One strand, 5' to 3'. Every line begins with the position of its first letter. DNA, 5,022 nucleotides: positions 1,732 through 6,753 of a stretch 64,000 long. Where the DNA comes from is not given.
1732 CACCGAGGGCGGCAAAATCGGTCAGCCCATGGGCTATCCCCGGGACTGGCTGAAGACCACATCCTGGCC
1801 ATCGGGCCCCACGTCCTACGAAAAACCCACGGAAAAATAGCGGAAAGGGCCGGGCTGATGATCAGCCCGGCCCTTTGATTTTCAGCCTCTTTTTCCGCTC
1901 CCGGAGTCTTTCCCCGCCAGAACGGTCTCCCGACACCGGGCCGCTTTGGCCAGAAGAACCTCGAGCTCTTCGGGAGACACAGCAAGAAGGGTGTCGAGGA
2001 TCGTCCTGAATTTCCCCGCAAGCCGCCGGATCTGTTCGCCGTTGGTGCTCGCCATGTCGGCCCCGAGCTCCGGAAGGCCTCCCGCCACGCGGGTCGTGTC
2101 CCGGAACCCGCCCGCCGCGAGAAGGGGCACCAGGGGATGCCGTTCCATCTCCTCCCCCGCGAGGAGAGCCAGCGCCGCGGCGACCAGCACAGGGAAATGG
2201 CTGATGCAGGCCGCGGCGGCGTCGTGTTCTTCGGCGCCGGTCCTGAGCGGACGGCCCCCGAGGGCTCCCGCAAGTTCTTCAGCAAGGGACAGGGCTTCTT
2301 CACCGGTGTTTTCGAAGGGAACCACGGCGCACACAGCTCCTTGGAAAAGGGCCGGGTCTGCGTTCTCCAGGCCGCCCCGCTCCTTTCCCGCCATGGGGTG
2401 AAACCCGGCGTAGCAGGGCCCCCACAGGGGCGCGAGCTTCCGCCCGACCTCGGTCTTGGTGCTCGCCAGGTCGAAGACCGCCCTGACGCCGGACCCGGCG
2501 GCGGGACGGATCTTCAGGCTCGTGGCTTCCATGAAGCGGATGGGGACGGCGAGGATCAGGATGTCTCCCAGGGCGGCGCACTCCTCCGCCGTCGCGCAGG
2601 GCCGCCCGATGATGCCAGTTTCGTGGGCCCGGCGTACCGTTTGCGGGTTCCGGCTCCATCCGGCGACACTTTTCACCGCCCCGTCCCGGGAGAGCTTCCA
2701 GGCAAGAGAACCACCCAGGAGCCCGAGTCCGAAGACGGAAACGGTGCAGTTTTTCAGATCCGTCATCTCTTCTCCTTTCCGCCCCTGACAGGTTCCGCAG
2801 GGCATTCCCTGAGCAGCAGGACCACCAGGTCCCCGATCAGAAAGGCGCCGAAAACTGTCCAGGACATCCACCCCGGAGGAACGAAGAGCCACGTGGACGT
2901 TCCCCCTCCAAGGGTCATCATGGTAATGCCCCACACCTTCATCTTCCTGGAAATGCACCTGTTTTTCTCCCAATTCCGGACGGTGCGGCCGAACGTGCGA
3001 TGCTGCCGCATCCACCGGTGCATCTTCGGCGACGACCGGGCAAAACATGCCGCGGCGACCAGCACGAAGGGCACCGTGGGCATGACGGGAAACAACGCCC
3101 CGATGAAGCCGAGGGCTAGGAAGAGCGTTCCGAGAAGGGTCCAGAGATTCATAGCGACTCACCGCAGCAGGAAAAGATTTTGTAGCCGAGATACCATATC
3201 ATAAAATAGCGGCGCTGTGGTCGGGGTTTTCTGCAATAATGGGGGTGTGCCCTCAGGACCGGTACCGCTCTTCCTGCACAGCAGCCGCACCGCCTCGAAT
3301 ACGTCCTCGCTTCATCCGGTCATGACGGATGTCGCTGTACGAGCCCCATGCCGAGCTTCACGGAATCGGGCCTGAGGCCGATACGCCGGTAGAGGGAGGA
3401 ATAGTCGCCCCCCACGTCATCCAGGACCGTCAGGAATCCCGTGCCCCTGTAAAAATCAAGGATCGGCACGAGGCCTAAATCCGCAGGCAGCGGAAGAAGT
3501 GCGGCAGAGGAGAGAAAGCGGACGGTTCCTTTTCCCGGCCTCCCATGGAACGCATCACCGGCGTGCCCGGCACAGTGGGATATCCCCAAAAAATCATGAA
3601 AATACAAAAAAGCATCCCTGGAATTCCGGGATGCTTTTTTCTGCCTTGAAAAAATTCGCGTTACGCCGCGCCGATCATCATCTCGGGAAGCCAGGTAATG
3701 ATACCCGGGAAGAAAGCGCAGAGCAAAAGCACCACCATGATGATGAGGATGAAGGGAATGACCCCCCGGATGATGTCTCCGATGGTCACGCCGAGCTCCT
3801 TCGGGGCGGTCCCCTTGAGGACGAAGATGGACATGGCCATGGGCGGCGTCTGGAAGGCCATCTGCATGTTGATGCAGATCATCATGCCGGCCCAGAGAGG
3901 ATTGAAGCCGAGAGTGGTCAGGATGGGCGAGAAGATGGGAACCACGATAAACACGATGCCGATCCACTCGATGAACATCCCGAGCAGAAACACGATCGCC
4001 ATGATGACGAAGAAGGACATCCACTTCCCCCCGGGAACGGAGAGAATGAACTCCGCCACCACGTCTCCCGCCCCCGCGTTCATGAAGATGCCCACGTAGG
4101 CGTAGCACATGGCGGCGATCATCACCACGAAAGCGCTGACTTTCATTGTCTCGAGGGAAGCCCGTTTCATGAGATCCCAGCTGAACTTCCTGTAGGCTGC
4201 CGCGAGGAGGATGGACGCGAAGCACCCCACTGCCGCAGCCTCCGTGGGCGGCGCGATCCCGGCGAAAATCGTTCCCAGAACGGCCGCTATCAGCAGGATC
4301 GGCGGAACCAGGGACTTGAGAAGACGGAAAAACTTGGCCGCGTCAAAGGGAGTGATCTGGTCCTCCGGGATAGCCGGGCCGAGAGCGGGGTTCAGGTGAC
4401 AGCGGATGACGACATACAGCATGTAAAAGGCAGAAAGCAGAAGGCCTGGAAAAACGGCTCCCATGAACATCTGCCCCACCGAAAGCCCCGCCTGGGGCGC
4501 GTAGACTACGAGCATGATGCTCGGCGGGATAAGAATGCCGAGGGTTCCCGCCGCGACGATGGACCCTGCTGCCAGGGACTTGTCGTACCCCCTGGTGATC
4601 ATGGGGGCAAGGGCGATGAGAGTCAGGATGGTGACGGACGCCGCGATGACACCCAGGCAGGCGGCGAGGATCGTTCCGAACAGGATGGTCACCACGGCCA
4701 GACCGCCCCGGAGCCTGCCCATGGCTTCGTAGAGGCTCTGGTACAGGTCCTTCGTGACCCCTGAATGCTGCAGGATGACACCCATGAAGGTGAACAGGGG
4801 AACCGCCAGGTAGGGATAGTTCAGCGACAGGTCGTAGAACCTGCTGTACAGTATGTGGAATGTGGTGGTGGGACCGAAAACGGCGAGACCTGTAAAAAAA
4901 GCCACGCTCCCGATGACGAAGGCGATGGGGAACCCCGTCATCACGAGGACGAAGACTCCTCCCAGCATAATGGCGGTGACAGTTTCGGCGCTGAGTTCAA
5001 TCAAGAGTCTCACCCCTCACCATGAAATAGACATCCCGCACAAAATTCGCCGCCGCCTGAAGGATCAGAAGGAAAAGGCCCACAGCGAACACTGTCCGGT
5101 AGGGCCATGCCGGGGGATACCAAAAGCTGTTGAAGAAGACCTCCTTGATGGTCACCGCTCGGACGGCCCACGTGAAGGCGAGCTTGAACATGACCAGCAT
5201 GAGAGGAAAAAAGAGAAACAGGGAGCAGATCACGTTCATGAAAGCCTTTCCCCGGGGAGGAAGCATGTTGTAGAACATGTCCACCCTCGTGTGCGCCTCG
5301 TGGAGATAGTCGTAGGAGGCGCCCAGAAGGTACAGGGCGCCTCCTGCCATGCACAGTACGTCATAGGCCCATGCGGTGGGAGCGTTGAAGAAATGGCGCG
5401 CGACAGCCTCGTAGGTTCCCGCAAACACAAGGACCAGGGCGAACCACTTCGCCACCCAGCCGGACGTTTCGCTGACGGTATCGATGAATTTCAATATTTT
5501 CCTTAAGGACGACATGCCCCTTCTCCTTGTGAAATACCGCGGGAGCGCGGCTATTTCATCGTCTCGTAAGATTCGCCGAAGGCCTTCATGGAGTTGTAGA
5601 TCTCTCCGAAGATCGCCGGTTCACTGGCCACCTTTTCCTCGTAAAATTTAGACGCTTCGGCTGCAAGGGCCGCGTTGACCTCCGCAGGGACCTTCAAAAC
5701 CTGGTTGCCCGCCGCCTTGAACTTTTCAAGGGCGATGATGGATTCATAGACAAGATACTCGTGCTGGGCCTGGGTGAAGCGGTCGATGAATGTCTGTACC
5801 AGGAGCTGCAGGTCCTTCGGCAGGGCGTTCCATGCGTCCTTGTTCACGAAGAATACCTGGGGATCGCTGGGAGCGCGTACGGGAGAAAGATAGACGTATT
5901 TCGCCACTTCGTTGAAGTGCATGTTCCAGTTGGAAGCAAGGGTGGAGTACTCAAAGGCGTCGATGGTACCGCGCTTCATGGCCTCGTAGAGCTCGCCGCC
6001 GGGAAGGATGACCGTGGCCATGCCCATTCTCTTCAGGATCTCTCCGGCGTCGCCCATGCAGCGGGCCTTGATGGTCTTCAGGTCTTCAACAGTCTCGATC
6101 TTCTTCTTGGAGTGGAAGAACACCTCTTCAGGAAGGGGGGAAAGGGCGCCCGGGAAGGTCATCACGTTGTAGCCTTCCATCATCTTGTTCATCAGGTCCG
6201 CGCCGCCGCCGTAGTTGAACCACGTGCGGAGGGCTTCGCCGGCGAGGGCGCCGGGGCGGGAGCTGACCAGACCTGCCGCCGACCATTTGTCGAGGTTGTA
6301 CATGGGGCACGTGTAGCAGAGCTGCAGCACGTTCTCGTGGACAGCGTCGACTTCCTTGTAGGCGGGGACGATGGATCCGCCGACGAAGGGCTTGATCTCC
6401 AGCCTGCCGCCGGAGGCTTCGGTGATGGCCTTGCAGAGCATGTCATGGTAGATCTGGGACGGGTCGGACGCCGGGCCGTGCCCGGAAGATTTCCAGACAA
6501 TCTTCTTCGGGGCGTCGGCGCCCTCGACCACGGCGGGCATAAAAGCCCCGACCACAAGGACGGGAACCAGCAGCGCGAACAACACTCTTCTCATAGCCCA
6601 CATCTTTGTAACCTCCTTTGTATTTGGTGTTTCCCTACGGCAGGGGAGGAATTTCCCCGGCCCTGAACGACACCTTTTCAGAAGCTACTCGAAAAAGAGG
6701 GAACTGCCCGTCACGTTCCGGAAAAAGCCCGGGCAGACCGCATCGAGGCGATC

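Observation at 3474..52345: Dispersed MITE-like repeat family with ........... termini, linked to gene relics and cassette boundaries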

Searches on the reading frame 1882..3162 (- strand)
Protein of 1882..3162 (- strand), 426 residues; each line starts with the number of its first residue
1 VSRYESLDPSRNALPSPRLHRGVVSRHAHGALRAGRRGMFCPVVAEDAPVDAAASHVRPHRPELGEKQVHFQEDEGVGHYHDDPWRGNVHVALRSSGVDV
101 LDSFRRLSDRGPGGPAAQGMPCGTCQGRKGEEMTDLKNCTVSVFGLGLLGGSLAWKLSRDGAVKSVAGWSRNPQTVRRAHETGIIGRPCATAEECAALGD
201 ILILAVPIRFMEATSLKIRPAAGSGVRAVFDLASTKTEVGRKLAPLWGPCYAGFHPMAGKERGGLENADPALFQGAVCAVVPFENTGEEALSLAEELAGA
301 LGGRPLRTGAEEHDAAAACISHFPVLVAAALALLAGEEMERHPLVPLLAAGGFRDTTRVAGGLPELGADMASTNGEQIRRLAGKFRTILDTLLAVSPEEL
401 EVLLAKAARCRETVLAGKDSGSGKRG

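Call 18: search_protein_families(library=pfam, proteins=[window:1882-3162:-], max_evalue=0.001)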
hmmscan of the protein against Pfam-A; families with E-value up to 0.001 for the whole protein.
window:1882-3162:- (426 aa): 3 families
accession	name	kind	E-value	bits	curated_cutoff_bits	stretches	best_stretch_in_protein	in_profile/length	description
PF02153.23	PDH_N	-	2.7e-18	66.4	26.5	1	154-304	2-151/154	Prephenate dehydrogenase, nucleotide-binding domain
PF20463.3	PDH_C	-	1.5e-15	57.8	22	1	310-392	2-84/102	Prephenate dehydrogenase, dimerization domain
PF03807.23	F420_oxidored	-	3.2e-06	28.1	21.6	1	141-216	2-77/94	NADP oxidoreductase coenzyme F420-dependent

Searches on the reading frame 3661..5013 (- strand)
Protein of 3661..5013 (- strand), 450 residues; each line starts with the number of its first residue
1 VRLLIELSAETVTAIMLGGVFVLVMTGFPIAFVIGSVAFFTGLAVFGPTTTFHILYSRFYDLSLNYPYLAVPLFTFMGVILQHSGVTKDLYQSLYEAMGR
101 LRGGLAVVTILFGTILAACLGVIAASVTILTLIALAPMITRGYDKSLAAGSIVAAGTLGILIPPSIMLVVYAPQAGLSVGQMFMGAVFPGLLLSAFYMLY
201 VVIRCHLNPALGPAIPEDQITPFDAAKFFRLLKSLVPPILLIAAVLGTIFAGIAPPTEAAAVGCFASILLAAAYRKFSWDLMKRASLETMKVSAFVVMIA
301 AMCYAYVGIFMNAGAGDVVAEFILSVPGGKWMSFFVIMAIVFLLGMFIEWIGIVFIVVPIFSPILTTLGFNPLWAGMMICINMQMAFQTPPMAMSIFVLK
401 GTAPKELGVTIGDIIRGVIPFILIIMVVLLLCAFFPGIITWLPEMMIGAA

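Call 18: search_protein_families(library=pfam, proteins=[window:3661-5013:-], max_evalue=0.001)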
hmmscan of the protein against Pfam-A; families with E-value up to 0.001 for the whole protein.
window:3661-5013:- (450 aa): 1 family
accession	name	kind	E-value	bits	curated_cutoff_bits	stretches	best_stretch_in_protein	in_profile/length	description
PF06808.19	DctM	-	2.4e-78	264.2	23.8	1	17-438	1-413/413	Tripartite ATP-independent periplasmic transporter, DctM component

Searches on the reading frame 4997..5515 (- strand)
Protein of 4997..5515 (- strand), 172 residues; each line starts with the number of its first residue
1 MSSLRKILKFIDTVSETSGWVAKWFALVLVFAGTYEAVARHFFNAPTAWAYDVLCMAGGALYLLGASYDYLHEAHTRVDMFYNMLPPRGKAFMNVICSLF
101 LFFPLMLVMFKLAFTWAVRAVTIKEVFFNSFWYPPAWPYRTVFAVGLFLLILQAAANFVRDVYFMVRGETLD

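Call 18: search_protein_families(library=pfam, proteins=[window:4997-5515:-], max_evalue=0.001)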
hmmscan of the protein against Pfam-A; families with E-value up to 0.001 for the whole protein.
window:4997-5515:- (172 aa): 1 family
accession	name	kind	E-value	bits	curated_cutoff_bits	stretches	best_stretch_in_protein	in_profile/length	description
PF04290.18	DctQ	-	8.1e-18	65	28.3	1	31-162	3-130/132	Tripartite ATP-independent periplasmic transporters, DctQ component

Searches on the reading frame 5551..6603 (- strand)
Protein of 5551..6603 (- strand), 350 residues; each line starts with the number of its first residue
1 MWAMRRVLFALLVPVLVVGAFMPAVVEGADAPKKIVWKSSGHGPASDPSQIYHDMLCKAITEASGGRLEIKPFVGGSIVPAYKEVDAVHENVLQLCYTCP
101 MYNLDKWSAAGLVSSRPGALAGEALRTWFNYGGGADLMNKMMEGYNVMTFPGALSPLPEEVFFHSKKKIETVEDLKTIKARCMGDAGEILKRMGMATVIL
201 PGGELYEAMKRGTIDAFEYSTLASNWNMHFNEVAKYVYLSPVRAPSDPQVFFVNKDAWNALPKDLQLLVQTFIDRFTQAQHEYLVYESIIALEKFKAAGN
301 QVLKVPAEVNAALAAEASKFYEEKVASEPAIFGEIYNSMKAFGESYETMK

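Call 18: search_protein_families(library=pfam, proteins=[window:5551-6603:-], max_evalue=0.001)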
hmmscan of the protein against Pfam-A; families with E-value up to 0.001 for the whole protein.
window:5551-6603:- (350 aa): 1 family
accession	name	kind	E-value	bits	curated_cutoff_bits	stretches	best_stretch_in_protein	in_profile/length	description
PF03480.18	DctP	-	3.6e-35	122.1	23.4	1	44-324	6-282/286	Bacterial extracellular solute-binding protein, family 7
